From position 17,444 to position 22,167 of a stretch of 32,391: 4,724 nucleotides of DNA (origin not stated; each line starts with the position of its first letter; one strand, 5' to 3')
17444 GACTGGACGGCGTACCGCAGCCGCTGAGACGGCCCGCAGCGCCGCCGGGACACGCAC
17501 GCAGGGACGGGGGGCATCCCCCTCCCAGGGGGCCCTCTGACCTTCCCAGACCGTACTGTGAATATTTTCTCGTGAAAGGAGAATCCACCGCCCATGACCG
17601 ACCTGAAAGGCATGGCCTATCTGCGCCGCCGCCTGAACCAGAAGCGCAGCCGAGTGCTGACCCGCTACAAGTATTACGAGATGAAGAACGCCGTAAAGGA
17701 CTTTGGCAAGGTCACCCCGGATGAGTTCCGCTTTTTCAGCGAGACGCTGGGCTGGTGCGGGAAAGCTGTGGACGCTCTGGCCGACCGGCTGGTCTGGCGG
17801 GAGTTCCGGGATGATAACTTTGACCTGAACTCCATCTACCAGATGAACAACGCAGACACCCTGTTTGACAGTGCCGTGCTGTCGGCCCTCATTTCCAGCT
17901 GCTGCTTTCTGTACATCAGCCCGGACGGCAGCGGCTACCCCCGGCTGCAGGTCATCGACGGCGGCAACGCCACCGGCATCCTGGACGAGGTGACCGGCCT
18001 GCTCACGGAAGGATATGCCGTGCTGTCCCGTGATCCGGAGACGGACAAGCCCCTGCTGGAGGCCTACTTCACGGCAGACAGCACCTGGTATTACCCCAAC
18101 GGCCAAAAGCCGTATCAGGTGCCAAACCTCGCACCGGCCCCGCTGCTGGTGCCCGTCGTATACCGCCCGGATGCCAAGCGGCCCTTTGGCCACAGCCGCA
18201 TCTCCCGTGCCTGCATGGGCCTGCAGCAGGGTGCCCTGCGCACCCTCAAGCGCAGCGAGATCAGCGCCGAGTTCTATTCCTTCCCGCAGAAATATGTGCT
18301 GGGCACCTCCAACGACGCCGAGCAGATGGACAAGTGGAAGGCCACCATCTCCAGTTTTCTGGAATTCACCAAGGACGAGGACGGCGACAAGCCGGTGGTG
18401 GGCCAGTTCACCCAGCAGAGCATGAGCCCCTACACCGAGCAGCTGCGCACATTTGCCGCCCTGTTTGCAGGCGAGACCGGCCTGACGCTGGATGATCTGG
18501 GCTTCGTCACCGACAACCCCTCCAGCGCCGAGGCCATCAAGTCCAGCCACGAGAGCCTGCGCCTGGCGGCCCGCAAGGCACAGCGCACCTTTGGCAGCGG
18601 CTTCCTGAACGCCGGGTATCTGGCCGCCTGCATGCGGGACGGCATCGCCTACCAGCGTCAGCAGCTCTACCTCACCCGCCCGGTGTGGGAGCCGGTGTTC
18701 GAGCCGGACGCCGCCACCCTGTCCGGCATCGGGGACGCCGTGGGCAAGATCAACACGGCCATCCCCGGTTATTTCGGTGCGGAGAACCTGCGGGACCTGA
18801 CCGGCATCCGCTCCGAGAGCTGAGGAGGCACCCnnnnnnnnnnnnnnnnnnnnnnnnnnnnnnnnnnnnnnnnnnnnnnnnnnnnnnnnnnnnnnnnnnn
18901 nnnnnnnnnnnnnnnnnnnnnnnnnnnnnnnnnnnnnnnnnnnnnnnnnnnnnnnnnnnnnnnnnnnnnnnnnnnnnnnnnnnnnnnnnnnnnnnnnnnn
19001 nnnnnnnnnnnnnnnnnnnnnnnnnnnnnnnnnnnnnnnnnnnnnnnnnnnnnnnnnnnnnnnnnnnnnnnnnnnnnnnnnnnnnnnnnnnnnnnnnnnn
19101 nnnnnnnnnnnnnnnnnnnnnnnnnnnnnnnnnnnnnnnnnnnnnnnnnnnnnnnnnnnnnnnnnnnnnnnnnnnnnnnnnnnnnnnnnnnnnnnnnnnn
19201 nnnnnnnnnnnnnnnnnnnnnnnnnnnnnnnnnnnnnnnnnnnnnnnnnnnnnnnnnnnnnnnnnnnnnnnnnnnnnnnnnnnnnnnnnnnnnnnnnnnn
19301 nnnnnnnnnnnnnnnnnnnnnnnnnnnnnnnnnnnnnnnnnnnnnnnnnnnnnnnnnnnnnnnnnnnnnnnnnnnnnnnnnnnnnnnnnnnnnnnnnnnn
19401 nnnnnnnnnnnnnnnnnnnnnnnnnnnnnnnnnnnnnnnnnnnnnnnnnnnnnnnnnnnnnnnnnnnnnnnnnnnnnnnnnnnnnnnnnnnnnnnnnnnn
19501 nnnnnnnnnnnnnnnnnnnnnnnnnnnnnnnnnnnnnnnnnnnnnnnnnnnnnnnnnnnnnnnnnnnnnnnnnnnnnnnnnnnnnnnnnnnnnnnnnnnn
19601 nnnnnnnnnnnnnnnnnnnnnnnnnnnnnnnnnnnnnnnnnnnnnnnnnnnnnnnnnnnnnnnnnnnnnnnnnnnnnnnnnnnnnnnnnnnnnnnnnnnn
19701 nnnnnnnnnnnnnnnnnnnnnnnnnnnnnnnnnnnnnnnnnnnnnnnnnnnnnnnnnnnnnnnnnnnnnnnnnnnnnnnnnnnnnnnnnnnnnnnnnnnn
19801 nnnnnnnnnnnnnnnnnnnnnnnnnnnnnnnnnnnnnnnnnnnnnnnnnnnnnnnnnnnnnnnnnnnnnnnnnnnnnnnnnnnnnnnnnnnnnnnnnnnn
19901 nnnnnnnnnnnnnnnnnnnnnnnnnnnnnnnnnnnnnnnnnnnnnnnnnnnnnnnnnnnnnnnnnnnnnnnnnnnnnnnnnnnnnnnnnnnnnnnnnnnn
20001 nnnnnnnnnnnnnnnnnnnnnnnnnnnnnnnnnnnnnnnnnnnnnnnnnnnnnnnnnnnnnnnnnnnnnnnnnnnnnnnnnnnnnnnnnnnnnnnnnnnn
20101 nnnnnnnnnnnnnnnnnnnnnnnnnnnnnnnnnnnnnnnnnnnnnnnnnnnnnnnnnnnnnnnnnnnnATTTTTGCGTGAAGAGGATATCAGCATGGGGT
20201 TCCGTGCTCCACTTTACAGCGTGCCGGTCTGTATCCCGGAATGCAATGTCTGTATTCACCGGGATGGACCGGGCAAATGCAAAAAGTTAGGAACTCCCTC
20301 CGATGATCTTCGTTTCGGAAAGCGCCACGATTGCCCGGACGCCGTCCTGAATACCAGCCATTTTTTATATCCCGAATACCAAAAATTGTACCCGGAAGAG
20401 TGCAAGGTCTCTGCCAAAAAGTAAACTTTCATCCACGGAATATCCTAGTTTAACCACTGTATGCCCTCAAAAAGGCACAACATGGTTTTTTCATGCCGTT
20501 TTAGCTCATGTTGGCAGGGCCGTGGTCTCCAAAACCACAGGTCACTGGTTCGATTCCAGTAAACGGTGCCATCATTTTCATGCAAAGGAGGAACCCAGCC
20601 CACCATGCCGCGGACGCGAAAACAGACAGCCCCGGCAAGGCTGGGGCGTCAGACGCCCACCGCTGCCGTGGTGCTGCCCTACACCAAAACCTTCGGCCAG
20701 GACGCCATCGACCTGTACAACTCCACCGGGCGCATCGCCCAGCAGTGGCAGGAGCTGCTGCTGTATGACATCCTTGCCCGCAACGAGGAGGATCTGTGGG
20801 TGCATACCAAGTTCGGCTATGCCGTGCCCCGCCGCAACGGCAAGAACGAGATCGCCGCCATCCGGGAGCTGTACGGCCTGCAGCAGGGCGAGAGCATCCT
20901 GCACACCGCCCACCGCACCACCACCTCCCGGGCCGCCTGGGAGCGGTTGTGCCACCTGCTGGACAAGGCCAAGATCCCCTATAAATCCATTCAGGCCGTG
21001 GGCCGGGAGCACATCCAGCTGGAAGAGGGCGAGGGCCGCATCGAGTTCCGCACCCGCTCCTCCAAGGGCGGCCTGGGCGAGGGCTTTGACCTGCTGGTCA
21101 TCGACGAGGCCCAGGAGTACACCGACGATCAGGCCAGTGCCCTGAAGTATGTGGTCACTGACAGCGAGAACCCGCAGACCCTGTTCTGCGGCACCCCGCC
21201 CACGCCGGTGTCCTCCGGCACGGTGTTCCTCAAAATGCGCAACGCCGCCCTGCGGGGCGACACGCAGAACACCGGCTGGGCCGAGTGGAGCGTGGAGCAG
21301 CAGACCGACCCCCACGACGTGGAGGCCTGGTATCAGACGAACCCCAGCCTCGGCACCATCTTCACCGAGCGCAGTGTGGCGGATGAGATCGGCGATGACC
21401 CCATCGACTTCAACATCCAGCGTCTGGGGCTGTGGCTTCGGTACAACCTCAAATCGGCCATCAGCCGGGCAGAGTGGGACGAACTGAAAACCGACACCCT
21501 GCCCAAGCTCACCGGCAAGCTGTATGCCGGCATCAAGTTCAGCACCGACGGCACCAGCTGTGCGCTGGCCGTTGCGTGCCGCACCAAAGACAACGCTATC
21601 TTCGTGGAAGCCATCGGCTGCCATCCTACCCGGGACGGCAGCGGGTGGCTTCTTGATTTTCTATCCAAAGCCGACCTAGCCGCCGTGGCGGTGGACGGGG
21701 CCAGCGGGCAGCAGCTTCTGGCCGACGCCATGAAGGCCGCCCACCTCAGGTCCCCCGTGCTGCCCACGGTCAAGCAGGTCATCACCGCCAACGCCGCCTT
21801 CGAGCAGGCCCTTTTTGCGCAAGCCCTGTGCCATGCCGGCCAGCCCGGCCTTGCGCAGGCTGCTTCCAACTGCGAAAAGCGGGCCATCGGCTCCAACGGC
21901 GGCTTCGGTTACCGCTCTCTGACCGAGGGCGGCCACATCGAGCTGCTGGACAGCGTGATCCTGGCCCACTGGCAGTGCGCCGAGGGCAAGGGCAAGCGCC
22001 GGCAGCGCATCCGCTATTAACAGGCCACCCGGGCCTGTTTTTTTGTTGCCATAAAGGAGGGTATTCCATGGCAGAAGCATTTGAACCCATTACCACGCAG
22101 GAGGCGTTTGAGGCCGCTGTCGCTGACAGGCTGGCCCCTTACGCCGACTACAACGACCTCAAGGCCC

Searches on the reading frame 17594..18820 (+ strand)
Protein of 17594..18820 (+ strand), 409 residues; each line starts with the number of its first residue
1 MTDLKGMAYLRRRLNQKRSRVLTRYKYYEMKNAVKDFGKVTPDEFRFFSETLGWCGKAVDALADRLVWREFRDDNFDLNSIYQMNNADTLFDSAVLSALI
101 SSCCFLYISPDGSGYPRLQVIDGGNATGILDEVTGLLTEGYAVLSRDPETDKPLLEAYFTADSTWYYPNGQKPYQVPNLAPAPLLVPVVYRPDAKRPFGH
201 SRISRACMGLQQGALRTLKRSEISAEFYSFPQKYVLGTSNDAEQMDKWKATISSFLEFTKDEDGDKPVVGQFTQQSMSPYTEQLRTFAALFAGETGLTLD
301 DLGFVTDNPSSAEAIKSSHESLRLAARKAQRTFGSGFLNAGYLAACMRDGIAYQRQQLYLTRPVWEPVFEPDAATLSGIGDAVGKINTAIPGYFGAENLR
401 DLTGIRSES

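Call 90: search_protein_families(library=pfam, proteins=[window:17594-18820:+], max_evalue=0.001)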
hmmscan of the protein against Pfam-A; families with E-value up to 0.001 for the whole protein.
window:17594-18820:+ (409 aa): 1 family
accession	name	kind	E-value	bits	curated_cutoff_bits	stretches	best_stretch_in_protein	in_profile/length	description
PF05133.19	SPP1_portal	-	7.6e-07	28.9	25.5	0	255-338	257-335/416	Phage portal protein, SPP1 Gp6-like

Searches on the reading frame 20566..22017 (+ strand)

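Call 90: search_protein_families(library=pfam, proteins=[window:20566-22017:+], max_evalue=0.001)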
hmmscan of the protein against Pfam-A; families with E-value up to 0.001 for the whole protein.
window:20566-22017:+ (484 aa): 1 family
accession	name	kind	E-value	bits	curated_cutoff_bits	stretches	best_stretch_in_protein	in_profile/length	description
PF20441.4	TerL_nuclease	-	0.00042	20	24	1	243-354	14-129/286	Terminase large subunit, endonuclease domain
